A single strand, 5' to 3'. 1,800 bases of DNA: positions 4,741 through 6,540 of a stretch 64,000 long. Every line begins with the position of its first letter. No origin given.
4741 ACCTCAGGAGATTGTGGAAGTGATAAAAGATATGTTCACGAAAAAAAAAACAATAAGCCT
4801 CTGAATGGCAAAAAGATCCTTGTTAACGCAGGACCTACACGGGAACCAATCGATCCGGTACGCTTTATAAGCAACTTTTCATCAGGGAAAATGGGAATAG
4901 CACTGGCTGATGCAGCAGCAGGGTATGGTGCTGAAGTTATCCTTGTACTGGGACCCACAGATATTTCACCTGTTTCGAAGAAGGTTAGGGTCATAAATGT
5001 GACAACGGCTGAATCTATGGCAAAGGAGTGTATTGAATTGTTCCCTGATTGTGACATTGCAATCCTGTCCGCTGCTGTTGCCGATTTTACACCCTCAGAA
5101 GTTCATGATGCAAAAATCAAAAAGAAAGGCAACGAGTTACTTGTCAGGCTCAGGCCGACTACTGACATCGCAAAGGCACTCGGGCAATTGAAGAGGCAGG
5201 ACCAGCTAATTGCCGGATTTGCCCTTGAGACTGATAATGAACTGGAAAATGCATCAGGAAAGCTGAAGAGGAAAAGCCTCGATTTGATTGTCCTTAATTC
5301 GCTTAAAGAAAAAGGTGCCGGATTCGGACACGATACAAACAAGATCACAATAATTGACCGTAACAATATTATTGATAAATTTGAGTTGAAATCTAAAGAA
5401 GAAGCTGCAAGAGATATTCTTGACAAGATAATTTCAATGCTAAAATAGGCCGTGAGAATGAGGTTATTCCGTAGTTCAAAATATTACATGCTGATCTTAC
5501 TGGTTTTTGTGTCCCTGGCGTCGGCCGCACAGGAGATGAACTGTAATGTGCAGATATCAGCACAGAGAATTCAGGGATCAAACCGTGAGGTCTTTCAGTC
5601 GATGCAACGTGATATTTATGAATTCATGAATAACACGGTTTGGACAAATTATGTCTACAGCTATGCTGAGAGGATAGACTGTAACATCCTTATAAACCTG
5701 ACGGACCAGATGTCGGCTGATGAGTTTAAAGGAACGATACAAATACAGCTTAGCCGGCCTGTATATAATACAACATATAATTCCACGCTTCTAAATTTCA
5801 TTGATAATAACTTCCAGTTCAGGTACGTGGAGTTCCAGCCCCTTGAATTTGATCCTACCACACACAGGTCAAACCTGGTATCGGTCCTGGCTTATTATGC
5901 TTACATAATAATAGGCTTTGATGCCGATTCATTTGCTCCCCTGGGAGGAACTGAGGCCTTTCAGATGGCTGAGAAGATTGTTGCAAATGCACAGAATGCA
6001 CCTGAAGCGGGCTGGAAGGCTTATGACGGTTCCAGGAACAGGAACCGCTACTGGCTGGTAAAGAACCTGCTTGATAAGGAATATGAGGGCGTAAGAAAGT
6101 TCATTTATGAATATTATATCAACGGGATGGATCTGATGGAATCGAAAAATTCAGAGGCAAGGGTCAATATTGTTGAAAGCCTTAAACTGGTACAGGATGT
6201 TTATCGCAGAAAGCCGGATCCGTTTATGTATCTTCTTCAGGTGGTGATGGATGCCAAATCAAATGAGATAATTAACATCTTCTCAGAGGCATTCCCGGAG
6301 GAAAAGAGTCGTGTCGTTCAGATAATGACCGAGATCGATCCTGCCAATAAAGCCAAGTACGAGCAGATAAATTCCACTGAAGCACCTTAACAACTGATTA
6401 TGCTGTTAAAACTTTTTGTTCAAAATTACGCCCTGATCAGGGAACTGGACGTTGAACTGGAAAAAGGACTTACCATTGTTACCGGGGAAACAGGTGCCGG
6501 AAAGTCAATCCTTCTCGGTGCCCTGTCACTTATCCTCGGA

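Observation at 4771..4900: coaBC is interrupted exactly at an A10 run: candidate programmed frameshift or transcriptional slippage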

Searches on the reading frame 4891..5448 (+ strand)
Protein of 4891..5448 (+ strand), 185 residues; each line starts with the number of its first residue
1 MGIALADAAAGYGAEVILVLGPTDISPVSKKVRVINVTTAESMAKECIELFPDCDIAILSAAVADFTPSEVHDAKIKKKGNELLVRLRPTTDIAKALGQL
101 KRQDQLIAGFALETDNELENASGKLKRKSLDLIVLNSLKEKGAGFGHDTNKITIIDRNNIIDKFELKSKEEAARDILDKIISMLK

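Call 13: find_encoding_contigs(protein=window:4891-5448:+, flank=2500, max_places=10)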
Protein window:4891-5448:+ (185 aa): no gene with exactly this product is on record in the collection.

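Call 44: search_protein_families(library=pfam, proteins=[window:4891-5445:+])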
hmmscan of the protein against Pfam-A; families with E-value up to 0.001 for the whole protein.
window:4891-5445:+ (185 aa): 1 family
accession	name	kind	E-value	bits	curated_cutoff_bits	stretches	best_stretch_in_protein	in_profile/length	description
PF04127.22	DFP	-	2e-47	161.9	22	1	1-155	31-186/186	DNA/pantothenate metabolism flavoprotein C-terminal domain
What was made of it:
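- Checked: The 185-aa ATG ORF matches DFP (PF04127) only from profile position 31; the repaired fusion matches positions 1-186 (call 44).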

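Call 45: search_protein_families(library=ncbifam, proteins=[window:4891-5445:+])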
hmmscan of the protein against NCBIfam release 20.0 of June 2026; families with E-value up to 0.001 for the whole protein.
window:4891-5445:+ (185 aa): 3 families
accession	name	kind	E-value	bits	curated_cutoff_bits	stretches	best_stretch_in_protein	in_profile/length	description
TIGR00521.1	coaBC_dfp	equivalog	7.4e-44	150.3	219.7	1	1-181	214-392/392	bifunctional phosphopantothenoylcysteine decarboxylase/phosphopantothenate--cysteine ligase CoaBC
NF005231.0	PRK06732.1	equivalog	1.6e-10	41.2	265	1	2-73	29-101/229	phosphopantothenate--cysteine ligase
TIGR02114.1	coaB_strep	equivalog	2.2e-06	27.6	217.2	1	3-83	30-111/228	phosphopantothenate--cysteine ligase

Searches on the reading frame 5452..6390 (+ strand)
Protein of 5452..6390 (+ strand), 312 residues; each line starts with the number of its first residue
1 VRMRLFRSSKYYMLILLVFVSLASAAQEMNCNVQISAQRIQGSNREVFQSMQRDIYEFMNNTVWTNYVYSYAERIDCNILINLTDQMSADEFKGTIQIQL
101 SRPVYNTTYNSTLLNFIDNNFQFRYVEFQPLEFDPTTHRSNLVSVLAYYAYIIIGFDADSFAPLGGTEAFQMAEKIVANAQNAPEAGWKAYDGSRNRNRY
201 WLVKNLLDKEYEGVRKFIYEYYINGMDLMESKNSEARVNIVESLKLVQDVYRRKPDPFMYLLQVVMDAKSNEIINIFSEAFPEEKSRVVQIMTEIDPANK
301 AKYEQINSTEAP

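Call 61: search_protein_families(library=pfam, proteins=[window:5452-6390:+])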
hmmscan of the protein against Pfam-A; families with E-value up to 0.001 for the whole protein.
window:5452-6390:+ (312 aa): 1 family
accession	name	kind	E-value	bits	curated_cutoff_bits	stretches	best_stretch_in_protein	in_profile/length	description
PF16119.10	DUF4835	-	6.9e-102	340.8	25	1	27-306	1-276/276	Domain of unknown function (DUF4835)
